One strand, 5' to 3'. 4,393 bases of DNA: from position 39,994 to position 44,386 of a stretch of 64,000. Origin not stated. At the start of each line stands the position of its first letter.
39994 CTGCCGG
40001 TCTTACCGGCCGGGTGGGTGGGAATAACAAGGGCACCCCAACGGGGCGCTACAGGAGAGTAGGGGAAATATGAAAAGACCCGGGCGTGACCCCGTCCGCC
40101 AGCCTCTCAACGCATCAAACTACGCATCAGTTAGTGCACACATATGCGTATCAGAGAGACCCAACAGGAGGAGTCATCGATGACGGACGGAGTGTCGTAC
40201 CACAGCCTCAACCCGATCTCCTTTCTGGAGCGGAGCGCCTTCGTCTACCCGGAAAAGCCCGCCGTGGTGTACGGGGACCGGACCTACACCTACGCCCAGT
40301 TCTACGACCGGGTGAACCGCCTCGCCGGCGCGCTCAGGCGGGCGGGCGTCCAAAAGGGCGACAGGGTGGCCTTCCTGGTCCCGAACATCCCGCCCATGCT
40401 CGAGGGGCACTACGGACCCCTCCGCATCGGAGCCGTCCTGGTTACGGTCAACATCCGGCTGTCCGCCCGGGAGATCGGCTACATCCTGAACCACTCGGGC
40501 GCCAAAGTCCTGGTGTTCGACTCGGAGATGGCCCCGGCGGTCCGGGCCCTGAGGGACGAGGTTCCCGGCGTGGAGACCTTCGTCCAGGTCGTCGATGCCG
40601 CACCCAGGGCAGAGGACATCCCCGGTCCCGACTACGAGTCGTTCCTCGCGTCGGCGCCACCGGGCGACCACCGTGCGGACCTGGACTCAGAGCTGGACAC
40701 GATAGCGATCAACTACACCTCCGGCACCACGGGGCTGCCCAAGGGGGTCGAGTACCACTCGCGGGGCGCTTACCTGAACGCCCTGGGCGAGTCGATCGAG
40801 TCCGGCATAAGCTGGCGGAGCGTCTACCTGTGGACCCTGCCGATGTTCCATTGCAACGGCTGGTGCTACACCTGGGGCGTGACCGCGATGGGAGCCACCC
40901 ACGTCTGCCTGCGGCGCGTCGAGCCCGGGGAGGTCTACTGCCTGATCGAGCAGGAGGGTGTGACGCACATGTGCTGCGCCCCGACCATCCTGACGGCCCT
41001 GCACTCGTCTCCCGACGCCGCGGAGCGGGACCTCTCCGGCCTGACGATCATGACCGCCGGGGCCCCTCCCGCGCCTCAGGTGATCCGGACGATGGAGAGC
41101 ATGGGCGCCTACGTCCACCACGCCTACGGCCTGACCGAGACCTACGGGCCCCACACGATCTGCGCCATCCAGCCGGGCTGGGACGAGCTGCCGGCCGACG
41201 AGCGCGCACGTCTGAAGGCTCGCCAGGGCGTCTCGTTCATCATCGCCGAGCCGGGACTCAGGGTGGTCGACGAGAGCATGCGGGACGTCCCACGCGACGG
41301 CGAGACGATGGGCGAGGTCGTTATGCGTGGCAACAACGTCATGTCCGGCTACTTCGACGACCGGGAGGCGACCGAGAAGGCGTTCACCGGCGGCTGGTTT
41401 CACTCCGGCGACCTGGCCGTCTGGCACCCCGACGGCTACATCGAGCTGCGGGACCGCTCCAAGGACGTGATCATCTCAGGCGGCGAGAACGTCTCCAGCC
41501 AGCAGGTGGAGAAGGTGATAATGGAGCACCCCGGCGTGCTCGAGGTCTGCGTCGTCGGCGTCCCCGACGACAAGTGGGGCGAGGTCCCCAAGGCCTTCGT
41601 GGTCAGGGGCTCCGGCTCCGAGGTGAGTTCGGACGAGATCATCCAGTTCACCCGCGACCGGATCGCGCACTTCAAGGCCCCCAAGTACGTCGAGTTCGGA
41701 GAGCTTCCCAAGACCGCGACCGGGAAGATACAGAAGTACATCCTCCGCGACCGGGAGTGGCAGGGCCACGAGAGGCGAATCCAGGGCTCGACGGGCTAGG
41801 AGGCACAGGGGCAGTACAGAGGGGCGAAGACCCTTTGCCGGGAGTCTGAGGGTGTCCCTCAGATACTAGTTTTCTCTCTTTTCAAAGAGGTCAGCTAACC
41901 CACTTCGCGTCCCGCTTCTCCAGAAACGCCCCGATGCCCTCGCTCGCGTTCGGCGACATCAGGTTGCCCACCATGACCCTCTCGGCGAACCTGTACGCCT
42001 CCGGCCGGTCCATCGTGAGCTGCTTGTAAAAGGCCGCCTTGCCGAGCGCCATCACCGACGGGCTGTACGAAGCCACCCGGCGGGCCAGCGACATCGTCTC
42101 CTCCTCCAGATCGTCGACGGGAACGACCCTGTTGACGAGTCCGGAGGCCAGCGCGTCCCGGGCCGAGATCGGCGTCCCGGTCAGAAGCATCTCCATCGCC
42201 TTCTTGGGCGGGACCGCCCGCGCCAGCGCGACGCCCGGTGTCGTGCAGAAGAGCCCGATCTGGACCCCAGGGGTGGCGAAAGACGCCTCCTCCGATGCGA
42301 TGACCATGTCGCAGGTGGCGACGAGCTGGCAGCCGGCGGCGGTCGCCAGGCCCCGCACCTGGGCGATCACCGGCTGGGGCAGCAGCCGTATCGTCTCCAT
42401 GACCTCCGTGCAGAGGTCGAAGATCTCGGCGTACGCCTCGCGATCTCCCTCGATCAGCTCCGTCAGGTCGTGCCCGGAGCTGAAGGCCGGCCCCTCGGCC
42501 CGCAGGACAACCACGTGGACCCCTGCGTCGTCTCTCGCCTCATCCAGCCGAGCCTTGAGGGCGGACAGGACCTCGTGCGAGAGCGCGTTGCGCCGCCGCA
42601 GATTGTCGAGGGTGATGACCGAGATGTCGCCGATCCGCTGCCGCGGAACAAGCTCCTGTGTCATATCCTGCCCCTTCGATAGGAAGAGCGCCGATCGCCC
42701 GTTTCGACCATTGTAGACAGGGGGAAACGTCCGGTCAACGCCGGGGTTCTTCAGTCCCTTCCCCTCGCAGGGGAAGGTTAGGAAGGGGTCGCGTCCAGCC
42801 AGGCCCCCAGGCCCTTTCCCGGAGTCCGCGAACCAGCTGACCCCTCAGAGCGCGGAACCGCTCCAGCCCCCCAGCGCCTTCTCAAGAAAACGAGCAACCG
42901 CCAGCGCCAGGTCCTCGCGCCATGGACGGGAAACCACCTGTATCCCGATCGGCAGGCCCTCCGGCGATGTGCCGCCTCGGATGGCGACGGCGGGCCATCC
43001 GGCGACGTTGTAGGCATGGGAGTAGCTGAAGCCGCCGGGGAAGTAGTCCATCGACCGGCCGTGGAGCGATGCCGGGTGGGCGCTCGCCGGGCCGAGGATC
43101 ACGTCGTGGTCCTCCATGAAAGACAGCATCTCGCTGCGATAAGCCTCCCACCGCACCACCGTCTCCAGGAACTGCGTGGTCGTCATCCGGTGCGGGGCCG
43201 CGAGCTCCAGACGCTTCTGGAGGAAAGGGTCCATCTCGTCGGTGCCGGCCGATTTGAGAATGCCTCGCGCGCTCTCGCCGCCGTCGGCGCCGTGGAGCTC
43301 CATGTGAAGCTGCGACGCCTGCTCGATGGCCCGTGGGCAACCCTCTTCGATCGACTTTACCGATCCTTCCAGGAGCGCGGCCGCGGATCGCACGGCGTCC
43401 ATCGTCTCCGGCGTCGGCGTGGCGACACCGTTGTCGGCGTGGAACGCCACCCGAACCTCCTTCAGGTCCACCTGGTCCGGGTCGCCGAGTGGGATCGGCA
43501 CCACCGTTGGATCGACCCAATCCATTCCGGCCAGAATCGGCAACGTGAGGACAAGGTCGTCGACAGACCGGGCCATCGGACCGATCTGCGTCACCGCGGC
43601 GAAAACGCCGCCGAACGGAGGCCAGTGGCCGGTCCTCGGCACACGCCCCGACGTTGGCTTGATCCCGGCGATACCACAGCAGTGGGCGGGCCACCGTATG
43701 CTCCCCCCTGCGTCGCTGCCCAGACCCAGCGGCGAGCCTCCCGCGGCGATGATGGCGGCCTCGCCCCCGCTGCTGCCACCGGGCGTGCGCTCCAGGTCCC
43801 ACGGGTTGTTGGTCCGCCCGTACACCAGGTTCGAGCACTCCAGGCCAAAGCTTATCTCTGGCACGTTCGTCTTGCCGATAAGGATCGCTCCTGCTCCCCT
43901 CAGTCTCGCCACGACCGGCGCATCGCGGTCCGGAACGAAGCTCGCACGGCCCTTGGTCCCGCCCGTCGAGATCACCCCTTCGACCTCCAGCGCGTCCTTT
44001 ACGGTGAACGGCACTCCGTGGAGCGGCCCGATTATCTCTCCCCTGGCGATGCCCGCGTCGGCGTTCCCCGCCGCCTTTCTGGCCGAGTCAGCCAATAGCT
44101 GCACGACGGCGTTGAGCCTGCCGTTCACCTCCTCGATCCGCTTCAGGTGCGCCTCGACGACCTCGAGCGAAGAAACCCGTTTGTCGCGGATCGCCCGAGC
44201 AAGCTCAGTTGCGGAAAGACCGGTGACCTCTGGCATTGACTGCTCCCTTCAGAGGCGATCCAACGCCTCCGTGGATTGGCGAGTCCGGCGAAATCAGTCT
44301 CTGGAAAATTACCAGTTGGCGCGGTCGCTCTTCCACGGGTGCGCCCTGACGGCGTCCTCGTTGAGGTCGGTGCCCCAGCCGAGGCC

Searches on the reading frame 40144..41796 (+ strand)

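Call 59: search_protein_families(library=pfam, proteins=[window:40144-41796:+], max_evalue=0.00001)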
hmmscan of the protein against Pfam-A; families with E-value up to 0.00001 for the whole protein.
window:40144-41796:+ (551 aa): 2 families
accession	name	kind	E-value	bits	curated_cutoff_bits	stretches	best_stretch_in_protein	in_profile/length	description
PF00501.34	AMP-binding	-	7.1e-86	288.8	29.9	1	28-404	1-384/384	AMP-binding enzyme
PF13193.12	AMP-binding_C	-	1.8e-22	80.4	24.5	1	454-528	1-76/76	AMP-binding enzyme C-terminal domain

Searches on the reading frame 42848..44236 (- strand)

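Call 59: search_protein_families(library=pfam, proteins=[window:42848-44236:-], max_evalue=0.00001)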
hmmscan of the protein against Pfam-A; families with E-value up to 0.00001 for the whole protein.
window:42848-44236:- (463 aa): 1 family
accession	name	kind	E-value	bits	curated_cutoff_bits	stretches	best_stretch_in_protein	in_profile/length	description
PF01425.27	Amidase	-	1.5e-105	354.3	27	1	25-443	1-443/445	Amidase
